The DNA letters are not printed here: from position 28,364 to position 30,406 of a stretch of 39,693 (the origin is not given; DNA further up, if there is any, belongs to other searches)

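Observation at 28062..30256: RPH/PEP-synthase-like swivel-His protein without any ATP-grasp domain, coupled to an NTF2-like protein at the end of an oxygenase operon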

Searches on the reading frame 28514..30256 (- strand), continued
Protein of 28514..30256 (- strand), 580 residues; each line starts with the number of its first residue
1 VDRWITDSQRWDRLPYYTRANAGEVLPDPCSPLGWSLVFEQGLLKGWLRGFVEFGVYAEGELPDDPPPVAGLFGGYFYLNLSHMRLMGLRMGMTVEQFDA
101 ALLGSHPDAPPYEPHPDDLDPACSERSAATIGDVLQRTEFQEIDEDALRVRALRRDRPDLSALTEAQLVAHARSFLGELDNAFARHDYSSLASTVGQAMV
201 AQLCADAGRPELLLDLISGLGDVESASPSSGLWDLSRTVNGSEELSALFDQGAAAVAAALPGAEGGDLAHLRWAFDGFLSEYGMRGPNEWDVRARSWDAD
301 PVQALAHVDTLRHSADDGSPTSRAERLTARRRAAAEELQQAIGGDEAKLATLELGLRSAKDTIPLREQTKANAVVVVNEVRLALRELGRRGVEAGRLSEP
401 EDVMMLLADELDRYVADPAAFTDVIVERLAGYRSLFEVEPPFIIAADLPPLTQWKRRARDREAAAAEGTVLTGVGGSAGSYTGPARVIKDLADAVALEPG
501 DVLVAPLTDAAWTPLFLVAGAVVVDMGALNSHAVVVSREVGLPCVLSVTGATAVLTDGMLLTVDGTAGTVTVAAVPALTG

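Call 44: search_solved_structures(query=A1, max_evalue=0.01, show_alignments=1)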
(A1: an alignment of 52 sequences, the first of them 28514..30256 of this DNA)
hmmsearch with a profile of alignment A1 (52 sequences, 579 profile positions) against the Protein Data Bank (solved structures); distinct sequences matched with E-value up to 0.01: 30.
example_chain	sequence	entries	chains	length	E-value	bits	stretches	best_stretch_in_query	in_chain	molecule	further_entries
5fbs_A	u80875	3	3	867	9.4e-63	215.9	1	160-576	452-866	Phosphoenolpyruvate synthase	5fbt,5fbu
5hv1_A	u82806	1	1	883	9.8e-63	215.9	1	160-576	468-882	Phosphoenolpyruvate synthase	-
5hv2_A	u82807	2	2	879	1.3e-62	215.5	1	160-576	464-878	Phosphoenolpyruvate synthase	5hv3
8a8e_A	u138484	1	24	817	3.2e-38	134.9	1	451-573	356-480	Phosphoenolpyruvate synthase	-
9dae_A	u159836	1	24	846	7.7e-37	130.4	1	467-573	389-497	Phosphoenolpyruvate synthase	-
2ols_A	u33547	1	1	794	9.6e-28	100.3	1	475-571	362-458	Phosphoenolpyruvate synthase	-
2e28_A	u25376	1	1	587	2.4e-19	72.6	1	478-574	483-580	Pyruvate kinase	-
2hro_A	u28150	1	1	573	3.9e-10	42.2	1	522-576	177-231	Phosphoenolpyruvate-protein phosphotransferase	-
5woy_A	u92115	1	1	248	2.8e-09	39.4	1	527-577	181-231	Phosphoenolpyruvate-protein phosphotransferase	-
2wqd_A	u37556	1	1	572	7.6e-08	34.6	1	526-577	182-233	PHOSPHOENOLPYRUVATE-PROTEIN PHOSPHOTRANSFERASE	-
3t05_A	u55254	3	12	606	2e-07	33.2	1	475-573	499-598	Pyruvate kinase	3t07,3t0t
5jvj_A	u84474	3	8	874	3.2e-06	29.3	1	466-575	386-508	Pyruvate, phosphate dikinase, chloroplastic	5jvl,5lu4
2fm4_A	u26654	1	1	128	4.8e-06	28.7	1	470-573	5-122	Pyruvate, phosphate dikinase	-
5jvn_A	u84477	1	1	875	8.2e-06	27.9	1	465-575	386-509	Pyruvate, phosphate dikinase, chloroplastic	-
2dik_A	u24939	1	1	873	1.3e-05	27.3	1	453-553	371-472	PROTEIN (PYRUVATE PHOSPHATE DIKINASE)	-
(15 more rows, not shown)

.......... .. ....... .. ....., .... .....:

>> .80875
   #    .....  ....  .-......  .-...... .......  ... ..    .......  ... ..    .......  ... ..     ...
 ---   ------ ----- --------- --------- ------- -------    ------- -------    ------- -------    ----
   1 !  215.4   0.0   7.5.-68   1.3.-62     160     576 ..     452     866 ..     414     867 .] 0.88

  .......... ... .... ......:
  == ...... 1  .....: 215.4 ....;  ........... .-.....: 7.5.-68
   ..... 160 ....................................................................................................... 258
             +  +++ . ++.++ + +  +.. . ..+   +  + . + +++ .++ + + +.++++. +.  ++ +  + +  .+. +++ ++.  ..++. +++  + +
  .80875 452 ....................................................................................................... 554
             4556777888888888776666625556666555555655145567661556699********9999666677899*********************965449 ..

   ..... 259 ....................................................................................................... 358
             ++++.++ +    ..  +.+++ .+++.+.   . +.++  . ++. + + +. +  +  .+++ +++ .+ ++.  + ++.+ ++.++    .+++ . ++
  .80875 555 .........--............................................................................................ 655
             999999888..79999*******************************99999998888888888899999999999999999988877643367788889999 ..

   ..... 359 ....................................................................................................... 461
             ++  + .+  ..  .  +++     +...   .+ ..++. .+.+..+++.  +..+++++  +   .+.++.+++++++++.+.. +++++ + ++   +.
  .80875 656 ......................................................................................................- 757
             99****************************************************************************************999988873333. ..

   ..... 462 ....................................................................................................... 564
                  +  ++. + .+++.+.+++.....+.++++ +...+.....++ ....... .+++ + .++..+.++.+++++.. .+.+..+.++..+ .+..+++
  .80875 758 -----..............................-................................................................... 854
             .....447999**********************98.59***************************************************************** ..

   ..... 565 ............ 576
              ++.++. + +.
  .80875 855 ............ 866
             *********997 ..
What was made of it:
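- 28892..30256 (-): Helical acceptor-binding domain (about residues 1-455), equivalent to the rifampin-binding domain of RPH. The Pfam Rph_4th family falls within it. A family profile aligns positions 160-576 to RPH-Lm 452-866, E 9e-63 (call 44).
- On RPH-like small-molecule dikinase superfamily (acceptor-binding RIF-BD-like domain plus swivel His): Family profile against 5fbs: E 9e-63 (call 44).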

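Call 49: predict_structure(alignment_id=A1)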
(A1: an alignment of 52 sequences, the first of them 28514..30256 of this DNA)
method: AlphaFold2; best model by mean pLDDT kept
length: 580 residues; sequences in the alignment: 52
mean_pLDDT: 93.8   pTM: 0.93
mean pLDDT of the five models: 93.8, 93.2, 92.9, 92.6, 92.4
residues with pLDDT >= 90: 507; 70-90: 66; 50-70: 6; < 50: 1
segments of 3 or more residues with pLDDT < 50: none
pLDDT, mean of each block of 10 residues (from residue 1): 92 93 90 98 96 96 92 96 94 90 84 92 96 94 96 96 99 98 97 94 96 93 88 97 97 96 95 97 94 96 94 92 92 96 95 95 94 97 98 98 98 98 98 94 93 82 90 94 95 88 92 92 88 90 92 95 97 81
secondary structure, 60 per line:
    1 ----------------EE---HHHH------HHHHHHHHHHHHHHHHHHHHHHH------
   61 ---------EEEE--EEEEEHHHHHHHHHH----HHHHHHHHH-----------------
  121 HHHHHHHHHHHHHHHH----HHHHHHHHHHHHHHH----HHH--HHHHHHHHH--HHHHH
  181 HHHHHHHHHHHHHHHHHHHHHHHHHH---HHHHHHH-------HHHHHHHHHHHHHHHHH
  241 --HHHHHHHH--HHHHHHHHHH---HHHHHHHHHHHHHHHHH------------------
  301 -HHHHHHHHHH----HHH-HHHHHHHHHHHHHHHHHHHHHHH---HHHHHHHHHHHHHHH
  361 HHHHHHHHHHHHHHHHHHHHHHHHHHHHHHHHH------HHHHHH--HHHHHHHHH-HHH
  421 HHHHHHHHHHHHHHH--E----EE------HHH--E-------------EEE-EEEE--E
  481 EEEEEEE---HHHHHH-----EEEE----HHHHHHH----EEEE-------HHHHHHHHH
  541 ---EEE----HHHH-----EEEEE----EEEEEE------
elements in order: H22-25 H32-54 E70-73 E76-80 H81-90 H95-103 H121-136 H141-155 H165-173 H176-206 H210-216 H224-240 H243-250 H253-262 H266-282 H302-311 H320-342 H346-393 H400-405 H408-416 H418-435 E470-472 E474-477 E480-487 H491-496 E502-505 H510-516 E521-524 H532-540 E544-546 H551-554 E560-564 E569-574
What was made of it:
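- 28514..30256 (-): Target gene: 580-aa H-type component, consisting of an acceptor-binding RIF-BD-like domain plus a phospho-His swivel domain, of a split RPH-like small-molecule dikinase. AF2 model pLDDT 93.8, pTM 0.93 (call 49).
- On RPH-like small-molecule dikinase superfamily (acceptor-binding RIF-BD-like domain plus swivel His): AF2 model pLDDT 93.8 (call 49).
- The structure model is confident over the whole length (call 49).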

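Call 52: fold_search(model_id=the predicted structure, library=pdb)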
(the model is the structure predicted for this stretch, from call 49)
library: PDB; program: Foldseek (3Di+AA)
matches with E <= 10: 508; with E <= 0.001: 8
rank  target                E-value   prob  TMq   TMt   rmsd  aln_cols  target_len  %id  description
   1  5fbt                  2.6e-22  1.00  0.72  0.55   7.0       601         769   19  Crystal structure of rifampin phosphotransferase RPH-Lm from Listeria monocytogenes in complex with rifampin (released 2015-12-30)
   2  5fbu                  2.7e-22  1.00  0.71  0.57   7.1       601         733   19  Crystal structure of rifampin phosphotransferase RPH-Lm from Listeria monocytogenes in complex with rifampin-phosphate (released 2015-12-30)
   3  5hv1                  2.8e-21  1.00  0.69  0.49   6.3       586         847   19  Rifampin phosphotransferase in complex with AMPPNP and rifampin from Listeria monocytogenes (released 2016-03-30)
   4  5fbs                  1.6e-19  1.00  0.65  0.50   6.9       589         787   18  Crystal structure of rifampin phosphotransferase RPH-Lm from Listeria monocytogenes in complex with ADP and magnesium (released 2016-01-13)
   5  5hv2                  4.9e-19  1.00  0.55  0.39  12.9       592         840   20  Rifampin phosphotransferase G527Y mutant from Listeria monocytogenes (released 2016-03-30)
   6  5hv3                  3.2e-17  1.00  0.53  0.38  13.1       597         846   18  Rifampin phosphotransferase G527Y mutant in complex with AMPPNP from Listeria monocytogenes (released 2016-03-30)
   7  2e28                  8.9e-06  1.00  0.18  0.18  27.6       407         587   16  Crystal structure analysis of pyruvate kinase from Bacillus stearothermophilus (released 2008-02-05)
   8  1kbl                  6.1e-04  1.00  0.17  0.11  21.4       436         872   11  PYRUVATE PHOSPHATE DIKINASE (released 2002-01-30)
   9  9a4v_A                1.5e-03  1.00  0.14  0.15  20.6       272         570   16  Integrative model of PT1-ODO2 by crosslinking MS and deep learning (released 2024-09-18)
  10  5jvj_B                1.8e-03  1.00  0.16  0.12   8.3       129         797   26  C4-type pyruvate phosphate dikinase: different conformational states of the nucleotide binding domain in the dimer (released 2017-04-05)
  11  1vbg                  2.4e-03  0.99  0.17  0.11  27.2       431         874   14  Pyruvate Phosphate Dikinase from Maize (released 2005-03-08)
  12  5lu4_B                2.8e-03  1.00  0.16  0.11   2.8       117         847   26  C4-type pyruvate phosphate dikinase: conformational intermediate of central domain in the swiveling mechanism (released 2017-05-24)
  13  2r82                  3.2e-03  0.97  0.16  0.11  26.9       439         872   11  Pyruvate phosphate dikinase (PPDK) triple mutant R219E/E271R/S262D adapts a second conformational state (released 2008-01-01)
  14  5lu4_A                3.4e-03  1.00  0.16  0.11   2.8       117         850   26  C4-type pyruvate phosphate dikinase: conformational intermediate of central domain in the swiveling mechanism (released 2017-05-24)
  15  5woy_MODEL_1_A        4.4e-03  1.00  0.14  0.30  22.6       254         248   14  NMR solution structure of Enzyme I (nEIt) protein using two 4D-spectra (released 2018-02-07)
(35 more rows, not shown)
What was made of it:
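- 28892..30256 (-): Foldseek covers the whole length (call 52).
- On RPH-like small-molecule dikinase superfamily (acceptor-binding RIF-BD-like domain plus swivel His): Foldseek hit to 5fbt: E 2.6e-22, TM 0.72 normalised to the query, 601 columns (call 52).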

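Call 55: search_protein_families(library=pfam, proteins=[L030:26-1375:+, L030:1740-3455:+, L030:3693-4583:+, L030:4692-7064:+, L033:4-1275:+, L033:1272-2921:+, L033:3057-3908:+], max_evalue=0.0001)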
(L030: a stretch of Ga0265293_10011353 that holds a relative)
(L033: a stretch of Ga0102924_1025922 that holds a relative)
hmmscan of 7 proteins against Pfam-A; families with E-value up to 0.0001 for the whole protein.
L030:26-1375:+ (449 aa): 2 families
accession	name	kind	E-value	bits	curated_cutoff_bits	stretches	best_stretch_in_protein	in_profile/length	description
PF01326.24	PPDK_N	-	4.3e-23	82.5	27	2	56-146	138-226/328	Pyruvate phosphate dikinase, AMP/ATP-binding domain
PF00391.29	PEP-utilizers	-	3e-22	78.5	23.1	1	269-338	3-72/72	PEP-utilising enzyme, mobile domain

L030:1740-3455:+ (571 aa): 1 family
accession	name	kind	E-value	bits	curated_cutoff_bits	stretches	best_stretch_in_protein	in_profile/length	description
PF00391.29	PEP-utilizers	-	5.2e-20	71.3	23.1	1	484-555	1-72/72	PEP-utilising enzyme, mobile domain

L030:3693-4583:+ (296 aa): 0 families

L030:4692-7064:+ (790 aa): 2 families
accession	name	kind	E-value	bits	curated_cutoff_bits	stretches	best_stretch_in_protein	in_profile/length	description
PF00593.30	TonB_dep_Rec_b-barrel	-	3.1e-30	106.9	27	1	244-750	74-436/436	TonB dependent receptor-like, beta-barrel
PF07715.20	Plug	-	1.6e-17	64.3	23.9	1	50-160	2-107/107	TonB-dependent Receptor Plug Domain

L033:4-1275:+ (423 aa): 2 families
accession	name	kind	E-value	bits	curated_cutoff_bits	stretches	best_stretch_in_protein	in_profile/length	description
PF01326.24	PPDK_N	-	1.7e-41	143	27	3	61-238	79-217/328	Pyruvate phosphate dikinase, AMP/ATP-binding domain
PF00391.29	PEP-utilizers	-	1.8e-23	82.4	23.1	1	340-409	3-72/72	PEP-utilising enzyme, mobile domain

L033:1272-2921:+ (549 aa): 1 family
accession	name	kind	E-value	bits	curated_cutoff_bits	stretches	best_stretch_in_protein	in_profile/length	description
PF00391.29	PEP-utilizers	-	5.2e-21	74.5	23.1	1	456-526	2-72/72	PEP-utilising enzyme, mobile domain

L033:3057-3908:+ (283 aa): 1 family
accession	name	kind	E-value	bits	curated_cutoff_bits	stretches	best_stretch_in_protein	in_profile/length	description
PF02405.21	MlaE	-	2.4e-46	158.5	22.5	1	82-268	24-210/212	Permease MlaE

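Call 63: search_protein_families(library=pfam, proteins=[L018:3281-3643:+, L018:5585-6940:+, L018:2156-3142:-, L022:8215-9579:+, L022:11636-12097:+, L022:12119-13156:+, L023:3278-3667:+, L023:5788-6435:-, L025:9687-10778:-, L021:1956-2822:-], max_evalue=0.001)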
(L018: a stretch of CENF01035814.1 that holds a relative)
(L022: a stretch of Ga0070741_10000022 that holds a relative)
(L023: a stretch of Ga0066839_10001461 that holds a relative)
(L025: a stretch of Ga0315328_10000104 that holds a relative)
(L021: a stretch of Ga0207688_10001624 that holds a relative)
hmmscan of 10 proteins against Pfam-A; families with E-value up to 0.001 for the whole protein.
L018:3281-3643:+ (120 aa): 0 families

L018:5585-6940:+ (451 aa): 1 family
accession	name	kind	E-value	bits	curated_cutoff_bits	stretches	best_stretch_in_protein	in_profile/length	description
PF07690.21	MFS_1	-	1.2e-28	100.5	33.4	2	10-272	2-251/347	Major Facilitator Superfamily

L018:2156-3142:- (328 aa): 1 family
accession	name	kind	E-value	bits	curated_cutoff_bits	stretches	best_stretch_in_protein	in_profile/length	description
PF00296.26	Bac_luciferase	-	1.9e-32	113.3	27.9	1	8-296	3-309/314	Luciferase-like monooxygenase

L022:8215-9579:+ (454 aa): 0 families

L022:11636-12097:+ (153 aa): 1 family
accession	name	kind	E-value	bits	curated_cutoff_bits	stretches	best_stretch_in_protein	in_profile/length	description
PF01980.22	TrmO_N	-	1.9e-22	80.1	26.8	1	26-132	12-114/116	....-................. O N-terminal domain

L022:12119-13156:+ (345 aa): 0 families

L023:3278-3667:+ (129 aa): 0 families

L023:5788-6435:- (215 aa): 1 family
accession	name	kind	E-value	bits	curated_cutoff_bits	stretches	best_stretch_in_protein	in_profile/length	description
PF01625.27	PMSR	-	2.6e-57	193.8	23.7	1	48-200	2-152/153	Peptide methionine sulfoxide reductase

L025:9687-10778:- (363 aa): 1 family
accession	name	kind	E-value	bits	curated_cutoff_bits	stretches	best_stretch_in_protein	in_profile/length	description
PF00266.25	Aminotran_5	-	1.4e-32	113.6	21.5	1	8-350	2-370/371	Aminotransferase class-V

L021:1956-2822:- (288 aa): 3 families
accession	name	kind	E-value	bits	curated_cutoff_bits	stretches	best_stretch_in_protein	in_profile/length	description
PF08450.18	SGL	-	1.5e-31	110.4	26.3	1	13-251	1-245/246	SMP-30/Gluconolactonase/LRE-like region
PF24684.1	Vgb_lyase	-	6.9e-05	22.2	50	1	20-218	64-252/290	Virginiamycin B lyase family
PF16261.11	DUF4915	-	0.00012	21.8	35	1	4-50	189-236/316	Domain of unknown function (DUF4915)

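Call 70: find_encoding_contigs(protein=P0123, flank=10000, max_places=3)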
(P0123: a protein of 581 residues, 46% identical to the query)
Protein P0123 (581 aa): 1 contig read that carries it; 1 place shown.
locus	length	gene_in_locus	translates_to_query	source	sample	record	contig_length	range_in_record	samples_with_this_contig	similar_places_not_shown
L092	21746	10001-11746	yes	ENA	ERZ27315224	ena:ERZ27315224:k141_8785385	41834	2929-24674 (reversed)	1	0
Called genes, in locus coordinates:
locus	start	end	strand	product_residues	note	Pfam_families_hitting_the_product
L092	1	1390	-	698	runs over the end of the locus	PF13089:PP_kinase_N, PF02503:PP_kinase, PF17941:PP_kinase_C_1, PF13091:PLDc_2 (faint), PF13090:PP_kinase_C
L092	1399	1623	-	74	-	-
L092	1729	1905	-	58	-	PF02416:TatA_B_E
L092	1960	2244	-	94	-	PF02467:Whib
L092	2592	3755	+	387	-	PF13407:Peripla_BP_4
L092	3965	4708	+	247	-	PF00005:ABC_tran, PF02463:SMC_N (faint), PF13304:AAA_21 (faint)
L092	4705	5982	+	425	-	PF02653:BPD_transp_2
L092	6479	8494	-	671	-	PF13519:VWA_2 (faint), PF27532:Mb0984_helical, PF27098:Rv0959_3rd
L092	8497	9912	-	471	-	PF00158:Sigma54_activat (faint), PF01078:Mg_chelatase (faint), PF07728:AAA_5 (faint)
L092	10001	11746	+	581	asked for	PF27448:Rph_4th, PF00391:PEP-utilizers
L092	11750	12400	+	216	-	PF00881:Nitroreductase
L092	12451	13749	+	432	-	PF02771:Acyl-CoA_dh_N (weak), PF02770:Acyl-CoA_dh_M, PF00441:Acyl-CoA_dh_1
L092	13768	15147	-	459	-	PF03055:RPE65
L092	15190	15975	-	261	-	PF11716:MDMPI_N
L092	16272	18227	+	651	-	PF22666:Glyco_hydro_2_N2 (weak)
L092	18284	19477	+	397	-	PF00326:Peptidase_S9 (faint)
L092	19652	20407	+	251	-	-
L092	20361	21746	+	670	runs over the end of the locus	PF00890:FAD_binding_2, PF01266:DAO, PF07992:Pyr_redox_2 (faint), PF02910:Succ_DH_flav_C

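Call 71: find_encoding_contigs(protein=P0130, flank=10000, max_places=3)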
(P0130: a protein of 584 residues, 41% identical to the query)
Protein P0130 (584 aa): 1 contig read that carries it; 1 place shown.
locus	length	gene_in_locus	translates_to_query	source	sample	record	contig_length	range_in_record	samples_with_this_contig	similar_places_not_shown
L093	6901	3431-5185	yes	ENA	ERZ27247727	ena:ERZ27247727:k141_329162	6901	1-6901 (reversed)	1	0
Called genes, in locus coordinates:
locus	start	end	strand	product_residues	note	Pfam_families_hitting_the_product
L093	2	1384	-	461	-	?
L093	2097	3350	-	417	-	PF00067:p450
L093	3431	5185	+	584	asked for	PF27448:Rph_4th, PF00391:PEP-utilizers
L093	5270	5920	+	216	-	PF00881:Nitroreductase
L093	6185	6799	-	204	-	-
